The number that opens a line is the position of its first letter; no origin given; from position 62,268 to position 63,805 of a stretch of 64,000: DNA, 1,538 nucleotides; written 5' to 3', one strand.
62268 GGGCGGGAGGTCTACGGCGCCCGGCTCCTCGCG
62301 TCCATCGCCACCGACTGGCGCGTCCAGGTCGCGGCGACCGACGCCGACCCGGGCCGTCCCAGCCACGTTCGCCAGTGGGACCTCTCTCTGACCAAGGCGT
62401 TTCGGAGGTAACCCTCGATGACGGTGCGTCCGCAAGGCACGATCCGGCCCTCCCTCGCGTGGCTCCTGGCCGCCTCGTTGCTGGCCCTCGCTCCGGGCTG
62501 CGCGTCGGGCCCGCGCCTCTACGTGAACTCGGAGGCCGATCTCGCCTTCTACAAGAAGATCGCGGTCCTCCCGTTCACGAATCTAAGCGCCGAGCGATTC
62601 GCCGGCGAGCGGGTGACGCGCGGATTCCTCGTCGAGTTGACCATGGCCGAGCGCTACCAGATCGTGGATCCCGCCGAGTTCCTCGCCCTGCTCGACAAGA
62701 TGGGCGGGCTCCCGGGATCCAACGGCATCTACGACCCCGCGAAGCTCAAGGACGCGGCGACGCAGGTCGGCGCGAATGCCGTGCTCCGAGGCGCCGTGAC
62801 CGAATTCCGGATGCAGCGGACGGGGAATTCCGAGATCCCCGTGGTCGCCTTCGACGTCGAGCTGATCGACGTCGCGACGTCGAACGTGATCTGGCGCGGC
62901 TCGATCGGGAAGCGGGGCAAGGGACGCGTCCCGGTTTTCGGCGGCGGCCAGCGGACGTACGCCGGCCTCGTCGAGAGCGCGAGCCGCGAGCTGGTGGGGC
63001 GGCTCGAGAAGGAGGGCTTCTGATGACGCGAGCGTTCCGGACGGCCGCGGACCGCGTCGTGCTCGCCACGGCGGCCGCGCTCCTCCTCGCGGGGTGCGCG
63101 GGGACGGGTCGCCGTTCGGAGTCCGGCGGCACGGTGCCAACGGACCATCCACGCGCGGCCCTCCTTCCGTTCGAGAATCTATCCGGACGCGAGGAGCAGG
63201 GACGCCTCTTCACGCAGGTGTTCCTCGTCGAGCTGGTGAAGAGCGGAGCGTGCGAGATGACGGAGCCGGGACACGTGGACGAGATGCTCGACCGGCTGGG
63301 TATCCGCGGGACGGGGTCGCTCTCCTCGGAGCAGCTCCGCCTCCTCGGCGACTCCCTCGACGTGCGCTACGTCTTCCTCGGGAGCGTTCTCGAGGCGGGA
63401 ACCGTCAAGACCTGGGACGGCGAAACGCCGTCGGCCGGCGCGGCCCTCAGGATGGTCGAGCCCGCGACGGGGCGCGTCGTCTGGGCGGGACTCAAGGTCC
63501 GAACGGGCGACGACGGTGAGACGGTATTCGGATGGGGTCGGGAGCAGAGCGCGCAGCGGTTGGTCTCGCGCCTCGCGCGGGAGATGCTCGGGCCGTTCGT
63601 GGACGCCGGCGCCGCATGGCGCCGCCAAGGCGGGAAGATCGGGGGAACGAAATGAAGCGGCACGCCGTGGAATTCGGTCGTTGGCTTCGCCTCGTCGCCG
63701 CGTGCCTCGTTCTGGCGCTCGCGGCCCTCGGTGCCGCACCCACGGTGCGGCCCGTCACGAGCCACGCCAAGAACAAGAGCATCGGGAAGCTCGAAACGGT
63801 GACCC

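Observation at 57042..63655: Candidate porin-multiheme-cytochrome module: NHL propeller + 6-heme + ~10-heme cytochromes + large OM beta-barrel + two lipoproteins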

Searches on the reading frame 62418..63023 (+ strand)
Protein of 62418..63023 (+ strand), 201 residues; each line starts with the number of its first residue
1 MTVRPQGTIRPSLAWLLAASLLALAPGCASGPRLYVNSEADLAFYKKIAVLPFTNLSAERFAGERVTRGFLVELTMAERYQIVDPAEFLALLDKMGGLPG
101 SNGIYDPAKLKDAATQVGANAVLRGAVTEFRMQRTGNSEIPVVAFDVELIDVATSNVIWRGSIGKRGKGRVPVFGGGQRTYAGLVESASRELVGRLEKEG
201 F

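Call 3: search_protein_families(library=pfam, proteins=[window:62418-63023:+], max_evalue=0.1)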
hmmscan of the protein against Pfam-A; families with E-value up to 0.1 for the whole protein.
window:62418-63023:+ (201 aa): 2 families
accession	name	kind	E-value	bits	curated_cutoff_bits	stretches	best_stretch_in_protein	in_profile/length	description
PF13036.11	LpoB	-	2.3e-08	34.5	22.3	1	48-161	32-143/147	Peptidoglycan-synthase activator LpoB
PF05643.16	GNA1162-like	-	0.026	14.5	25.9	1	47-163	13-126/185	Putative lipoprotein GNA1162-like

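Call 4: search_protein_families(library=ncbifam, proteins=[window:62418-63023:+], max_evalue=0.1)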
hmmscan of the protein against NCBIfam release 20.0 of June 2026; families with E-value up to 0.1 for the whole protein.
window:62418-63023:+ (201 aa): 1 family
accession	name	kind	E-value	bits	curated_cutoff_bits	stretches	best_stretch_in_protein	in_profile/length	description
TIGR02722.1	lp_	equivalog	0.00038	20.5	110.55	1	74-161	98-183/189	penicillin-binding protein activator LpoB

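Call 66: search_solved_structures(query=A3, max_evalue=1)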
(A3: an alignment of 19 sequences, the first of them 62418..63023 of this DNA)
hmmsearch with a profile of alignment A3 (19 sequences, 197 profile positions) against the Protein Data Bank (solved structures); distinct sequences matched with E-value up to 1: 13.
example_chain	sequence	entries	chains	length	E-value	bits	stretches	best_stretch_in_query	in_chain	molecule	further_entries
9h80_C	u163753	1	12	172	4.4e-16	62.2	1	12-183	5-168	PelC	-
5t11_A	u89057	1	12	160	7.1e-14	55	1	32-168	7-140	Uncharacterized protein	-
5t10_A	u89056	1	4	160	9e-14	54.6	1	32-168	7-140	Uncharacterized protein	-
5t0z_A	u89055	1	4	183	8.8e-13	51.4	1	39-184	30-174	Lipoprotein, putative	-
4hrv_A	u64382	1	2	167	5e-08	35.9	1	75-183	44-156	Putative lipoprotein GNA1162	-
4q6l_A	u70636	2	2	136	0.0021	20.8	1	55-158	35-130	Penicillin-binding protein activator LpoB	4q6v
4q6z_A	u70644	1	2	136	0.0088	18.8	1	59-158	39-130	Penicillin-binding protein activator LpoB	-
7xya_C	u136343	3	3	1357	0.016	17.9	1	37-129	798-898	DNA-directed RNA polymerase subunit beta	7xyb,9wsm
7f0r_C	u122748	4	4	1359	0.016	17.9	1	37-129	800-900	DNA-directed RNA polymerase subunit beta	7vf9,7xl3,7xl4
2mii_A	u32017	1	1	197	0.033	16.9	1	60-158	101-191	Penicillin-binding protein activator LpoB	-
6oxc_B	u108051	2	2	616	0.12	15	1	35-102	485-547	Methylmalonyl-CoA mutase small subunit mutA | Methylmalonyl-CoA mutase small subunit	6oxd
3cwb_B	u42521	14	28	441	0.64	12.7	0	84-166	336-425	MITOCHONDRIAL UBIQUINOL-CYTOCHROME-C REDUCTASE COMPLEX CORE PROTEIN 2 | UBIQUINOL-CYTOCHROME-C REDUCTASE COMPLEX CORE PROTEIN 2, MITOCHONDRIAL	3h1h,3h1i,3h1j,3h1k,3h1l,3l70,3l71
4ajt_A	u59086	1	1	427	0.86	12.3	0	84-129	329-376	PROTEIN Z-DEPENDENT PROTEASE INHIBITOR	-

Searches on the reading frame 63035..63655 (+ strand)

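Call 3: search_protein_families(library=pfam, proteins=[window:63035-63655:+], max_evalue=0.1)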
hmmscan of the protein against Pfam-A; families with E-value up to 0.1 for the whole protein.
window:63035-63655:+ (206 aa): 0 families

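Call 4: search_protein_families(library=ncbifam, proteins=[window:63035-63655:+], max_evalue=0.1)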
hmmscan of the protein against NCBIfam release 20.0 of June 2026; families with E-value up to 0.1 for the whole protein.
window:63035-63655:+ (206 aa): 2 families
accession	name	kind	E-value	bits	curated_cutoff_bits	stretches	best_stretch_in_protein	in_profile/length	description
TIGR02722.1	lp_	equivalog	0.0027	17.8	110.55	0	66-153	97-184/189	penicillin-binding protein activator LpoB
TIGR03867.1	MprA_tail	equivalog_domain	0.027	15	19.7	1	10-27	8-25/27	MprA protease, GlyGly-CTERM protein-sorting domain-containing form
